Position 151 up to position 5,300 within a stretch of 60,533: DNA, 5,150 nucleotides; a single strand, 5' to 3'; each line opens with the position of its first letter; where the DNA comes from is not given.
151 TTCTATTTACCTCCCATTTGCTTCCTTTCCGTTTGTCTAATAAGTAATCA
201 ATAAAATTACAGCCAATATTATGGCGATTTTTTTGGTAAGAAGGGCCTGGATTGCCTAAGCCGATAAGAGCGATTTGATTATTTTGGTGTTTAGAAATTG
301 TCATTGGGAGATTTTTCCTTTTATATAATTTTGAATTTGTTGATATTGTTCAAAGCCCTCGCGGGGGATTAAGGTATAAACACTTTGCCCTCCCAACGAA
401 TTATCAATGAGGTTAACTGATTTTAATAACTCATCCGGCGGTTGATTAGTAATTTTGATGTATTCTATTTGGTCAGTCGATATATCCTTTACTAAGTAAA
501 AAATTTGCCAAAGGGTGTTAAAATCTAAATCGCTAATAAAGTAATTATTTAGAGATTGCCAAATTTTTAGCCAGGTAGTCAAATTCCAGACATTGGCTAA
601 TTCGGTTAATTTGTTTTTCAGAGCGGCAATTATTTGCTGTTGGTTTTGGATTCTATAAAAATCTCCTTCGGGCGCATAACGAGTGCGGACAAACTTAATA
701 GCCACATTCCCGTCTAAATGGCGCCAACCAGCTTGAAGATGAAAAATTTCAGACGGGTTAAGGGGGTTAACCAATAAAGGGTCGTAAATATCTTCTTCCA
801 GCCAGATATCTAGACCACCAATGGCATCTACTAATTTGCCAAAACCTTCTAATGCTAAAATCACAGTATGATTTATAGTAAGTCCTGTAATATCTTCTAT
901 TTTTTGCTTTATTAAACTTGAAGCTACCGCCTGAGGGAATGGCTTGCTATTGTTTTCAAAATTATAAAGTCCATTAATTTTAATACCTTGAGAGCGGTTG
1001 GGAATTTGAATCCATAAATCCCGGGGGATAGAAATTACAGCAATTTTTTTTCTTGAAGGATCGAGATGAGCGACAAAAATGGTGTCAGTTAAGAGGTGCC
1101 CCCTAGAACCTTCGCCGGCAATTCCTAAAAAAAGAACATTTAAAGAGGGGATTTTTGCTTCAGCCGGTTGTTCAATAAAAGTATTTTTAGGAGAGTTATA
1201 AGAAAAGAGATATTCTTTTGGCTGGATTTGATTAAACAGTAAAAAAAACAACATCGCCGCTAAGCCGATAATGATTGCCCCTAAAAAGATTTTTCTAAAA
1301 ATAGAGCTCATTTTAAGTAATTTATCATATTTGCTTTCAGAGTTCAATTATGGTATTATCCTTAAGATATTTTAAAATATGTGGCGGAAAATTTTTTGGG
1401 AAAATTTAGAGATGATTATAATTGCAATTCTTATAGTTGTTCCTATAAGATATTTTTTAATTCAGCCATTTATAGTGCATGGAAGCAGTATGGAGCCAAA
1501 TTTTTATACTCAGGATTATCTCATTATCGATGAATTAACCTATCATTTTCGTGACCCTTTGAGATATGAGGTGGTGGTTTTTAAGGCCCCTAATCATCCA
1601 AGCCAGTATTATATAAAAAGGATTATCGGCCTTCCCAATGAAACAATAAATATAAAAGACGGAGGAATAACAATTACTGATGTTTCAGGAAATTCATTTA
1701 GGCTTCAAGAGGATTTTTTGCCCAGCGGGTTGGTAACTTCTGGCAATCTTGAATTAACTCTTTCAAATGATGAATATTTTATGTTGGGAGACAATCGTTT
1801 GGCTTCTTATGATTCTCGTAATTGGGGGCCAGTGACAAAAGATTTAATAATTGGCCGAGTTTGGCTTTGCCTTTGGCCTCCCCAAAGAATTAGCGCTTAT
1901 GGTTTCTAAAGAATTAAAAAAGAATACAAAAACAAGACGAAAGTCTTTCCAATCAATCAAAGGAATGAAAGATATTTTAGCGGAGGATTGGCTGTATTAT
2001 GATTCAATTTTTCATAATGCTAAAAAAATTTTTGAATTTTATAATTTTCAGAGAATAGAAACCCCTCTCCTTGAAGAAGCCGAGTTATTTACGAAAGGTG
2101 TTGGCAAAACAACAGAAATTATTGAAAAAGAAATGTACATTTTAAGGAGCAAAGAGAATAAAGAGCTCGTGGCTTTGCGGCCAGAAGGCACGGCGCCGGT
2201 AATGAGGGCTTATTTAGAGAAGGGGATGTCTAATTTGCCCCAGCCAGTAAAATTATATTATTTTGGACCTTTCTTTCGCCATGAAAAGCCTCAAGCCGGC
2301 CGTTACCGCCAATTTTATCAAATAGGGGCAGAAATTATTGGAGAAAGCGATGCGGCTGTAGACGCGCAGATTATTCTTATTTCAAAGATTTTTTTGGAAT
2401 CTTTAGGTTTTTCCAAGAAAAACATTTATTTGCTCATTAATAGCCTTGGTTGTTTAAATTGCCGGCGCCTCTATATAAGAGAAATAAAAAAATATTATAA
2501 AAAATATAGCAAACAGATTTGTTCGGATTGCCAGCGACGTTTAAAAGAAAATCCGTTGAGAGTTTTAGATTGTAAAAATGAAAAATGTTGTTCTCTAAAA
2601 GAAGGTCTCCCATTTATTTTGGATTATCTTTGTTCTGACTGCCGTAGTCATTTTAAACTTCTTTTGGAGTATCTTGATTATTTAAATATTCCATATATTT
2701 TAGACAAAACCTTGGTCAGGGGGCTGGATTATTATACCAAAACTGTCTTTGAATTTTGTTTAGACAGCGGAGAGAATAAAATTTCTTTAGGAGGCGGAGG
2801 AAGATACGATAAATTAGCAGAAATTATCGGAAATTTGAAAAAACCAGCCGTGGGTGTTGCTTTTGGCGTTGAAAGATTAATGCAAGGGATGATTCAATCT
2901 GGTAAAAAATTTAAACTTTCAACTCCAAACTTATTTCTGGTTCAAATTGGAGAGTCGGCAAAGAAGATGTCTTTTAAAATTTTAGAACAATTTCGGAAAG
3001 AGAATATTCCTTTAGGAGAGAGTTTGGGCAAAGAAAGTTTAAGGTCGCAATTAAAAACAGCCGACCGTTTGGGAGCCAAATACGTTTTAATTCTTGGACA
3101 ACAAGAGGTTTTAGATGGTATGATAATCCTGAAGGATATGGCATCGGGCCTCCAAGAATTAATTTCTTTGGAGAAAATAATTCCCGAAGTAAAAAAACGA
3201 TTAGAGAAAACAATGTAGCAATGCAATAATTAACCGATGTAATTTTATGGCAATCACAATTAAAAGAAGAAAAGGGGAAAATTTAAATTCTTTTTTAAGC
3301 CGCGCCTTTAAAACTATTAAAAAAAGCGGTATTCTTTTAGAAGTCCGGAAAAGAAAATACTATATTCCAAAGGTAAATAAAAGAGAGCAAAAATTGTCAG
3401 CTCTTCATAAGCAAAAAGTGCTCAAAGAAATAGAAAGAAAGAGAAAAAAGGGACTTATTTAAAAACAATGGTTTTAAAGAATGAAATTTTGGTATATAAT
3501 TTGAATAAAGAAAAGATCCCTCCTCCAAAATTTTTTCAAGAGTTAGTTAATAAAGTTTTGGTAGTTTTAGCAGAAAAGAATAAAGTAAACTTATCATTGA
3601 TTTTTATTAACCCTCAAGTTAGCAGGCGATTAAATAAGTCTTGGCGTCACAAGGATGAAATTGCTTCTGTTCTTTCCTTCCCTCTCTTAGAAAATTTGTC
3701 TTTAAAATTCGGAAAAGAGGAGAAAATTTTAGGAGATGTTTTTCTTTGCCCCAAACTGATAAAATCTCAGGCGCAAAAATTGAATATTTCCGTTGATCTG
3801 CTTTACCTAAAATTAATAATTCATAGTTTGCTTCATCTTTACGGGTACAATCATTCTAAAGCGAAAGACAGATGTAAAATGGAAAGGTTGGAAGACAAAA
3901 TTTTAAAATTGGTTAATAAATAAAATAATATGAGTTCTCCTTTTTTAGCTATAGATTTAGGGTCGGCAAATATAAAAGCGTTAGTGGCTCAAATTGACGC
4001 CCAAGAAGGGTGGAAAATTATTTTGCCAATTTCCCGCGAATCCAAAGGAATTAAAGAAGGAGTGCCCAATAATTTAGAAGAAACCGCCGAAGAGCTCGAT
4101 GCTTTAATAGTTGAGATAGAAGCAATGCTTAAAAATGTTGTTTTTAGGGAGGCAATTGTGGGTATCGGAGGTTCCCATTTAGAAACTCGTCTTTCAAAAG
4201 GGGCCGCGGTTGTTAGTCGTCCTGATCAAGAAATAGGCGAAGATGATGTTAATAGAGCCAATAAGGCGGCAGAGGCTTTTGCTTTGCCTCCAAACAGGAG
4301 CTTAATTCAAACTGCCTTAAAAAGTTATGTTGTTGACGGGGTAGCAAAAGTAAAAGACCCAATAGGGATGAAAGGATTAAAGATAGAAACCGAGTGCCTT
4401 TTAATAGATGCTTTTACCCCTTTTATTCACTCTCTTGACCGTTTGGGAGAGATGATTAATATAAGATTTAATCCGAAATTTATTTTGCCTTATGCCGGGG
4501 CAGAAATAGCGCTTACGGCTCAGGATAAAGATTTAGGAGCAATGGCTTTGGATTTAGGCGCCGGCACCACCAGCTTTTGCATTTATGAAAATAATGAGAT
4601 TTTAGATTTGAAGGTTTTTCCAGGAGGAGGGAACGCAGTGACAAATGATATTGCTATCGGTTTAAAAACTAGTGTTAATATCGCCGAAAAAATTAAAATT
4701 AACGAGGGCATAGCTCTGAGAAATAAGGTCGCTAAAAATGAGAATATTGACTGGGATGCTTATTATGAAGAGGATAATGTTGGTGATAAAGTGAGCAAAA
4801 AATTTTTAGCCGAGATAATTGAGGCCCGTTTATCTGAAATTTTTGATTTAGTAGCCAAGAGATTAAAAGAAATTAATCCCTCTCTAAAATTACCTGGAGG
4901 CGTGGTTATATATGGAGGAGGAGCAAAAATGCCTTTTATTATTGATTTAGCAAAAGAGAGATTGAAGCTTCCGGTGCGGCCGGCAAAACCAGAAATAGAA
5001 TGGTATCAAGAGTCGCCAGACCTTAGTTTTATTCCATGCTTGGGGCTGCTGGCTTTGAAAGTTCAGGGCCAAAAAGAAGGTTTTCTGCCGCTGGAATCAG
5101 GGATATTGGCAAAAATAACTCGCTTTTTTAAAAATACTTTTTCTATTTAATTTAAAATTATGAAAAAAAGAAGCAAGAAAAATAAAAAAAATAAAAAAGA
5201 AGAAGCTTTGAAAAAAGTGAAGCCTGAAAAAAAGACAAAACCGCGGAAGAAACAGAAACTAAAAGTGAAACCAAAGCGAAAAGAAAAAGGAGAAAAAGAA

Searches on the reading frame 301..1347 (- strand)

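Call 37: search_protein_families(library=pfam, proteins=[window:301-1347:-], max_evalue=0.00001)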
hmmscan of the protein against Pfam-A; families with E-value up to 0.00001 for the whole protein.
window:301-1347:- (348 aa): 1 family
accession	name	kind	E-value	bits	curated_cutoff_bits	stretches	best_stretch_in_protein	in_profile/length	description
PF03816.19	LytR_cpsA_psr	-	4.2e-32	111.8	24.6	1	87-247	2-148/150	LytR_cpsA_psr family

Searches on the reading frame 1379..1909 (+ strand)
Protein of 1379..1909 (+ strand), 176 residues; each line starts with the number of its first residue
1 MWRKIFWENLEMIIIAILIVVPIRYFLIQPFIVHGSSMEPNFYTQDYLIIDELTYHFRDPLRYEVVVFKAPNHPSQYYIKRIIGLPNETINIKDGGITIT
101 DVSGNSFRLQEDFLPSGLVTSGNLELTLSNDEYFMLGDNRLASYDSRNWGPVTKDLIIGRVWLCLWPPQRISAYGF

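Call 37: search_protein_families(library=pfam, proteins=[window:1379-1909:+], max_evalue=0.00001)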
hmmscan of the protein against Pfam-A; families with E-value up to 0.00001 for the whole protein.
window:1379-1909:+ (176 aa): 1 family
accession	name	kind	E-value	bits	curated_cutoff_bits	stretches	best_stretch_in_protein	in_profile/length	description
PF10502.14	Peptidase_S26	-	1.9e-40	139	22.9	1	8-166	3-168/168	Signal peptidase, peptidase S26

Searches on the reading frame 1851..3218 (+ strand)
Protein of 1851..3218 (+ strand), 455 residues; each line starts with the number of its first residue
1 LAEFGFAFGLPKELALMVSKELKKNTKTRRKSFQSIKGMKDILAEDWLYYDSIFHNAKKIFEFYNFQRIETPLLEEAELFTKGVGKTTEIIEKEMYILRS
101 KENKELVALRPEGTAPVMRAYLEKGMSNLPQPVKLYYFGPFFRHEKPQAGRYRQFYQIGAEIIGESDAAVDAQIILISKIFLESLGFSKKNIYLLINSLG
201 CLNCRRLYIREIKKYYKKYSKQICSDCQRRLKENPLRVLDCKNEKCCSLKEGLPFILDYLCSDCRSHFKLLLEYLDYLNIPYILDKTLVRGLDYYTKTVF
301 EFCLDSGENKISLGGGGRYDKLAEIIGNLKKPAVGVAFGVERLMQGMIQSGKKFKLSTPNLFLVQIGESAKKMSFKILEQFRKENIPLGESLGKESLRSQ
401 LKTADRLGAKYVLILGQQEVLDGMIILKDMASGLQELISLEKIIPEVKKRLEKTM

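Call 37: search_protein_families(library=pfam, proteins=[window:1851-3218:+], max_evalue=0.00001)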
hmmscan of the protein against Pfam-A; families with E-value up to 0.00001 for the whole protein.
window:1851-3218:+ (455 aa): 3 families
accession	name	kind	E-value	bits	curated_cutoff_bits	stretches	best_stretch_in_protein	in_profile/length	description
PF13393.11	tRNA-synt_His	-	5.8e-38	131.3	25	1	38-343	1-308/308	Histidyl-tRNA synthetase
PF00587.30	tRNA-synt_2b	-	8.6e-15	55.7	29.3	1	101-343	5-171/179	tRNA synthetase class II core domain (G, H, P, S and T)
PF03129.25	HGTP_anticodon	-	1.6e-09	38.2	21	1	364-450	5-94/94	Anticodon binding domain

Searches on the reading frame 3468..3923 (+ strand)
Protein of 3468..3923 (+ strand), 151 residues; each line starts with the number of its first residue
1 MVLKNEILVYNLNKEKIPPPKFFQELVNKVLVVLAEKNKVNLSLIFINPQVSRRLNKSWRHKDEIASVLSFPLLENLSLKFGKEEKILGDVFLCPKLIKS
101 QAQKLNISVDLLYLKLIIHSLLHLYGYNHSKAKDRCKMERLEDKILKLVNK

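Call 37: search_protein_families(library=pfam, proteins=[window:3468-3923:+], max_evalue=0.00001)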
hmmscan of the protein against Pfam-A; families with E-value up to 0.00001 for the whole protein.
window:3468-3923:+ (151 aa): 1 family
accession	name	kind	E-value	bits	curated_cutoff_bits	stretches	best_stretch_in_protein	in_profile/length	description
PF02130.23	YbeY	-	9.1e-29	100.4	25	1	20-147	8-127/129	Endoribonuclease YbeY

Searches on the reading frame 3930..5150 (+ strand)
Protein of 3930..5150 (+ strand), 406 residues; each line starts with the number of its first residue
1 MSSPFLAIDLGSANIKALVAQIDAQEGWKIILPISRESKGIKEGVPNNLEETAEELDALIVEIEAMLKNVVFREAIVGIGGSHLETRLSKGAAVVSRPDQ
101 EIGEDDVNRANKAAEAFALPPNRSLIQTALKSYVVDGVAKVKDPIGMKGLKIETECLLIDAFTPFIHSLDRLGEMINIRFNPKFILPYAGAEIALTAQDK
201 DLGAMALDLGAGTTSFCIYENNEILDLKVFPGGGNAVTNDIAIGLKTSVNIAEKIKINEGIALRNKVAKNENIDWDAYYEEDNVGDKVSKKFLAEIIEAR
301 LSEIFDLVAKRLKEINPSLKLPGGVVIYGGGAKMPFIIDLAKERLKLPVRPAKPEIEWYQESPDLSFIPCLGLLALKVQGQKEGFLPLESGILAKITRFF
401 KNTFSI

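Call 37: search_protein_families(library=pfam, proteins=[window:3930-5150:+], max_evalue=0.00001)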
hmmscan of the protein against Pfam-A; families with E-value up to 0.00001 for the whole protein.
window:3930-5150:+ (406 aa): 3 families
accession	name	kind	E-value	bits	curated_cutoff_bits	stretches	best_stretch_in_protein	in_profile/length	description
PF14450.12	FtsA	-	4.3e-26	92.2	31.8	1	206-355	2-113/127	Cell division protein FtsA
PF02491.25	SHS2_FTSA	-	5e-16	59.3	25.4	1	81-159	1-78/79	SHS2 domain inserted in FTSA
PF06723.19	MreB_Mbl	-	1.9e-10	40.6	27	1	201-353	144-305/327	MreB/Mbl protein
